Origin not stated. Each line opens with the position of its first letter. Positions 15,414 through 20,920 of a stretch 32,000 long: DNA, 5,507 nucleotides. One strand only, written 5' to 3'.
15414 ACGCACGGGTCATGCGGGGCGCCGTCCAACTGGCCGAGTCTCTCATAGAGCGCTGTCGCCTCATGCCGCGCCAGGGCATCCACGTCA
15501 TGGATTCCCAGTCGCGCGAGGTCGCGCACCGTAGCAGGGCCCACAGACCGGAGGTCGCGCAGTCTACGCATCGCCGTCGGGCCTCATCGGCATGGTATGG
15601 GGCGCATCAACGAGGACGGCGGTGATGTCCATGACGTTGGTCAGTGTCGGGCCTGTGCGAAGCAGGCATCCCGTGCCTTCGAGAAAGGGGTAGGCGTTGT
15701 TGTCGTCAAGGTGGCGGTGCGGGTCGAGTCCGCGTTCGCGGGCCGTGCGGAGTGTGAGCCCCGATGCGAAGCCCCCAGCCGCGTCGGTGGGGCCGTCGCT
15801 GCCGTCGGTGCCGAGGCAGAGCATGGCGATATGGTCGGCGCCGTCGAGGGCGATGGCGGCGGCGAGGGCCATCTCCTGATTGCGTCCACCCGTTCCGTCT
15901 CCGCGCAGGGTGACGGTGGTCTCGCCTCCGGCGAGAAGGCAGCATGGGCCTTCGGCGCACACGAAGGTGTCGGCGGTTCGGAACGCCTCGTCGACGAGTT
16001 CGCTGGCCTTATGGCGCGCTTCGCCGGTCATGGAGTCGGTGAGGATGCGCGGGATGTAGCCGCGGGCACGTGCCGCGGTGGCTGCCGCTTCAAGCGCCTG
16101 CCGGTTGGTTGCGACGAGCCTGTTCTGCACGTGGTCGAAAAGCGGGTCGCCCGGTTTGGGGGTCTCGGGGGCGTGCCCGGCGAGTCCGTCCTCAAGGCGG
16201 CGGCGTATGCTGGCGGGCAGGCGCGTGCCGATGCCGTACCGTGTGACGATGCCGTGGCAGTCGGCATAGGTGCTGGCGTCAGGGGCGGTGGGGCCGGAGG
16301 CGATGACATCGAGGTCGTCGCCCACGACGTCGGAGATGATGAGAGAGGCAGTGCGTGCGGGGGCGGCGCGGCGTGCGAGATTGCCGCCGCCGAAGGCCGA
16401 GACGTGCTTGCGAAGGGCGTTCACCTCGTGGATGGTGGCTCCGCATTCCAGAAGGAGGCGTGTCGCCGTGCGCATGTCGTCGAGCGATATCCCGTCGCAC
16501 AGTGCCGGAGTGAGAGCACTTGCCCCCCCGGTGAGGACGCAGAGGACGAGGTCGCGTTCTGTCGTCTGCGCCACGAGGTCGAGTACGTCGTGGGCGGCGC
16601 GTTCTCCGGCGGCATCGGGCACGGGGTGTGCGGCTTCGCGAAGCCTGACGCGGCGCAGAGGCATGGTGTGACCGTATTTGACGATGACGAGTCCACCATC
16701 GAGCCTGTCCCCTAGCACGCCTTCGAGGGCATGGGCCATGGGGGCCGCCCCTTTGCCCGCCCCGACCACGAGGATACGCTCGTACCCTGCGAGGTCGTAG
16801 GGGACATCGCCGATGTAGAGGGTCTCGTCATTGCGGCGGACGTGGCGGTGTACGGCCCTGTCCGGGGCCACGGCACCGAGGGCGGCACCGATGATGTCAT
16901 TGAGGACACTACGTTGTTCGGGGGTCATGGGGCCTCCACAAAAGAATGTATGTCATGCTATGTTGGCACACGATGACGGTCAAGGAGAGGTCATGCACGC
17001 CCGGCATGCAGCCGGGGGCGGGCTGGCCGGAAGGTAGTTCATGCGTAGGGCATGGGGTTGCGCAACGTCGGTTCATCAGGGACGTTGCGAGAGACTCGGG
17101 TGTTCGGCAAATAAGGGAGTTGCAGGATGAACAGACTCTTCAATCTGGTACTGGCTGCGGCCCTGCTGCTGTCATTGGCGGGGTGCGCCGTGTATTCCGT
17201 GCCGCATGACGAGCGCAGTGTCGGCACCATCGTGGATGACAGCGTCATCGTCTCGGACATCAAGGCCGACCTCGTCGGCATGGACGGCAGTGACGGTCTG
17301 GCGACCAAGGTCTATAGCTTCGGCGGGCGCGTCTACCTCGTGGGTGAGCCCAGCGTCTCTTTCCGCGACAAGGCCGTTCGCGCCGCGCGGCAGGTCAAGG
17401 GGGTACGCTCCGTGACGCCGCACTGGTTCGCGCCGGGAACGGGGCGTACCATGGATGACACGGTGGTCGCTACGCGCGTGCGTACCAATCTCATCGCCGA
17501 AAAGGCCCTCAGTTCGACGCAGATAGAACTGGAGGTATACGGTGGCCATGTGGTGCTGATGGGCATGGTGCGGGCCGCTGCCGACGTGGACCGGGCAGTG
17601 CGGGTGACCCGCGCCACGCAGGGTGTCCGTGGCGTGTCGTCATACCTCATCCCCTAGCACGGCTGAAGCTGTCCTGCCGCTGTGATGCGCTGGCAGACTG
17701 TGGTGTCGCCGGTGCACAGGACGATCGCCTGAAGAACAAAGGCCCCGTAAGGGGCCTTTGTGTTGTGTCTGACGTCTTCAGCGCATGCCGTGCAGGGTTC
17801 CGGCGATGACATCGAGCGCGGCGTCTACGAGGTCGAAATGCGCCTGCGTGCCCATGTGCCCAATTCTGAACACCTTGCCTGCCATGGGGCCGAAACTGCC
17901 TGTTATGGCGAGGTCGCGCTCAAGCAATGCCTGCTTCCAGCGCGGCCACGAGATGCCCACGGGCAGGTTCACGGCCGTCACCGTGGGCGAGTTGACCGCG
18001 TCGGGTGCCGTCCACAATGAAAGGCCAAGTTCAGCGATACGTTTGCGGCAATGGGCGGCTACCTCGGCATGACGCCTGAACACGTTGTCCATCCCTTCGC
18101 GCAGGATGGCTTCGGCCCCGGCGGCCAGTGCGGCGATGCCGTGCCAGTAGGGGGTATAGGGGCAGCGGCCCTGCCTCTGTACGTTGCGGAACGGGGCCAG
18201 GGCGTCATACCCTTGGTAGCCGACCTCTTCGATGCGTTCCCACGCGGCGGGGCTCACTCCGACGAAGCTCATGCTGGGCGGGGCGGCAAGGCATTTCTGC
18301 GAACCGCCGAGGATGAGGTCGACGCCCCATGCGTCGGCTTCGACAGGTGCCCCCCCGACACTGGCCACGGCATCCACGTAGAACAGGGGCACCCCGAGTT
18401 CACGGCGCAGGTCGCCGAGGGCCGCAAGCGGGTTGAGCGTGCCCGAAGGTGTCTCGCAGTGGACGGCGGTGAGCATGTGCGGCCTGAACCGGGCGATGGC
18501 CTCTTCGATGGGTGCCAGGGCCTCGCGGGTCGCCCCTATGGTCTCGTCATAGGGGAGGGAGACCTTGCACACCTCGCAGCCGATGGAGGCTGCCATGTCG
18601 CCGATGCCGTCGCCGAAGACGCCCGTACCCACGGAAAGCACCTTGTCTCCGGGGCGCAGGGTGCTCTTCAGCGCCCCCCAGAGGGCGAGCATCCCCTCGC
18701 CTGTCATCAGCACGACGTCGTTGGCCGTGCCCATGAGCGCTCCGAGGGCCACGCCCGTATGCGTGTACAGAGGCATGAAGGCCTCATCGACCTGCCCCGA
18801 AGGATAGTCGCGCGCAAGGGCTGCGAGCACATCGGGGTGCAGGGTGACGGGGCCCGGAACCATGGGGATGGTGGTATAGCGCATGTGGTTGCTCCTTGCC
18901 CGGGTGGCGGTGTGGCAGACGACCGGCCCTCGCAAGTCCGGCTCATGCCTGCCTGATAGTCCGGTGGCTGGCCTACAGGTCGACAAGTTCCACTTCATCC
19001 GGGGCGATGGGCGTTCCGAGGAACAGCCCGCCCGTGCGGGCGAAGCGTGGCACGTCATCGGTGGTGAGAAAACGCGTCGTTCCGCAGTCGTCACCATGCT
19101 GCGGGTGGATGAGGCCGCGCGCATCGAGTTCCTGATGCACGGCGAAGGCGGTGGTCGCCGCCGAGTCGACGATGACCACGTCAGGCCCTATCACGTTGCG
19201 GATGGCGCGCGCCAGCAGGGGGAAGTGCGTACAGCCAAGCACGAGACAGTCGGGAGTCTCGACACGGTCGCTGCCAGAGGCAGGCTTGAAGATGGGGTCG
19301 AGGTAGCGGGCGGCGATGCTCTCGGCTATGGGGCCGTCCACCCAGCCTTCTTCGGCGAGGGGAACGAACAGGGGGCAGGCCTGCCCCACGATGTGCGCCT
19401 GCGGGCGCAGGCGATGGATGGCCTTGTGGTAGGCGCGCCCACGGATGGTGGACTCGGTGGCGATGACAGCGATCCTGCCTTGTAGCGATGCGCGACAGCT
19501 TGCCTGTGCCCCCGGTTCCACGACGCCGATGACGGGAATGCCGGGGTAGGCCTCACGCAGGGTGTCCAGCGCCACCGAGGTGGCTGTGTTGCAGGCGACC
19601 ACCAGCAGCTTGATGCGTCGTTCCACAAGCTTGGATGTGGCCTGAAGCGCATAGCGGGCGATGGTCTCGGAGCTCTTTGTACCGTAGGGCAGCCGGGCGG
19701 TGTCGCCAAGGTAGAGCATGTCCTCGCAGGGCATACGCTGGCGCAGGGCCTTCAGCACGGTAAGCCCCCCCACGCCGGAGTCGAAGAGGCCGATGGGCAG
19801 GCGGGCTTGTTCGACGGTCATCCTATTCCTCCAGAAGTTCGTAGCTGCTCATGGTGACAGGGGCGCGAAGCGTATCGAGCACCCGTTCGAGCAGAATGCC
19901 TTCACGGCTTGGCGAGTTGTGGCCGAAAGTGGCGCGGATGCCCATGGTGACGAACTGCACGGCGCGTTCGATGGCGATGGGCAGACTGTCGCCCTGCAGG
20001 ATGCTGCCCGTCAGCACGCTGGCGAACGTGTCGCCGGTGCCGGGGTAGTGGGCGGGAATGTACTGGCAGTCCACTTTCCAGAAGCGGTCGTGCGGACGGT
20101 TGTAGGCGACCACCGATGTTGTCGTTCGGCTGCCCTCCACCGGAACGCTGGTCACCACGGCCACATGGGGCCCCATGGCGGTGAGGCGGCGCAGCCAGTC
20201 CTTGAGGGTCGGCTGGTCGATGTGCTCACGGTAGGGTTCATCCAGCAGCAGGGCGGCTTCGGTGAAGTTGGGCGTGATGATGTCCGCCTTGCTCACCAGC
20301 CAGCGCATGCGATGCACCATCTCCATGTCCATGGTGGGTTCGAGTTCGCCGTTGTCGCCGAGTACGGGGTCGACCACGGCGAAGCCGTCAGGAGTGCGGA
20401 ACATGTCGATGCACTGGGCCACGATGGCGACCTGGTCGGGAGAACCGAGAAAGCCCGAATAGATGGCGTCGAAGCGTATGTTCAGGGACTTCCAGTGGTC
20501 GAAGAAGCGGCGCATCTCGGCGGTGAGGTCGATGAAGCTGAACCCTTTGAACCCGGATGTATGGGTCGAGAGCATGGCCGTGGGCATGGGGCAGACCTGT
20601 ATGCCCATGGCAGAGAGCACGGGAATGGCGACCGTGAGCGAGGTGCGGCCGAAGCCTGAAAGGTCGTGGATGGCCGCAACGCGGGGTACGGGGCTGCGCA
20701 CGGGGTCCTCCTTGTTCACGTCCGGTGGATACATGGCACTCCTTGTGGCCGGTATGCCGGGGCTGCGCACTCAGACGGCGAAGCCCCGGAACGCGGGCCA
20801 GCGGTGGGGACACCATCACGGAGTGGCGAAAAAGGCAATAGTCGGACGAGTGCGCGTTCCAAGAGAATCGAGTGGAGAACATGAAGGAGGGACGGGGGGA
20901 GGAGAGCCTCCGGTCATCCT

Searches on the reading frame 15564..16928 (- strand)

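Call 7: search_protein_families(library=pfam, proteins=[window:15564-16928:-])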
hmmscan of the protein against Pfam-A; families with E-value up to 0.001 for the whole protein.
window:15564-16928:- (454 aa): 2 families
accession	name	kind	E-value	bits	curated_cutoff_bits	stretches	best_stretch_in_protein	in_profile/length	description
PF13660.11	DUF4147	-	1.7e-81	273.5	23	1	9-246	2-234/234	Domain of unknown function (DUF4147)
PF05161.18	MOFRL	-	6.6e-39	132.8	28.3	1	329-434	1-106/106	MOFRL family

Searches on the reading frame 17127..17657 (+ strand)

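Call 53: search_protein_families(library=pfam, proteins=[window:17127-17657:+], max_evalue=0.01)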
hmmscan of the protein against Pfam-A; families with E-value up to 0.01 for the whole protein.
window:17127-17657:+ (176 aa): 1 family
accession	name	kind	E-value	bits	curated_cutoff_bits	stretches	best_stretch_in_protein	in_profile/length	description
PF04972.22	BON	-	1.2e-21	77.1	27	2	110-172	1-63/69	BON domain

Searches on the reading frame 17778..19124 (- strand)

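Call 7: search_protein_families(library=pfam, proteins=[window:17778-19124:-])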
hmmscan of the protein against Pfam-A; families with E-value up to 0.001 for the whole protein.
window:17778-19124:- (448 aa): 1 family
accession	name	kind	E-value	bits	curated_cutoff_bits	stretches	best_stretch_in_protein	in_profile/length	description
PF00266.25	Aminotran_5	-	4.2e-14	52.7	21.5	1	149-408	78-336/371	Aminotransferase class-V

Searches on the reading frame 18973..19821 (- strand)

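Call 8: search_protein_families(library=pfam, proteins=[window:18973-19821:-])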
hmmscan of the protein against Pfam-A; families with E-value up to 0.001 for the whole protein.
window:18973-19821:- (282 aa): 1 family
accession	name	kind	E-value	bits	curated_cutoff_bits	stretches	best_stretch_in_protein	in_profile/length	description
PF01177.27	Asp_Glu_race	-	6.1e-19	69.1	31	1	25-224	19-207/211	Asp/Glu/Hydantoin racemase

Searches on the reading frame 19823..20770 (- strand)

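Call 8: search_protein_families(library=pfam, proteins=[window:19823-20770:-])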
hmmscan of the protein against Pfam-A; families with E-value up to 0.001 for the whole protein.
window:19823-20770:- (315 aa): 2 families
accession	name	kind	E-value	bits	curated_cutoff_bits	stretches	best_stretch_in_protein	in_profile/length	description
PF08543.17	Phos_pyr_kin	-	1.8e-24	86.9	27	1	53-283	16-237/246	Phosphomethylpyrimidine kinase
PF00294.29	PfkB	-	3.9e-06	26.9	25.8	1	149-272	172-284/302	pfkB family carbohydrate kinase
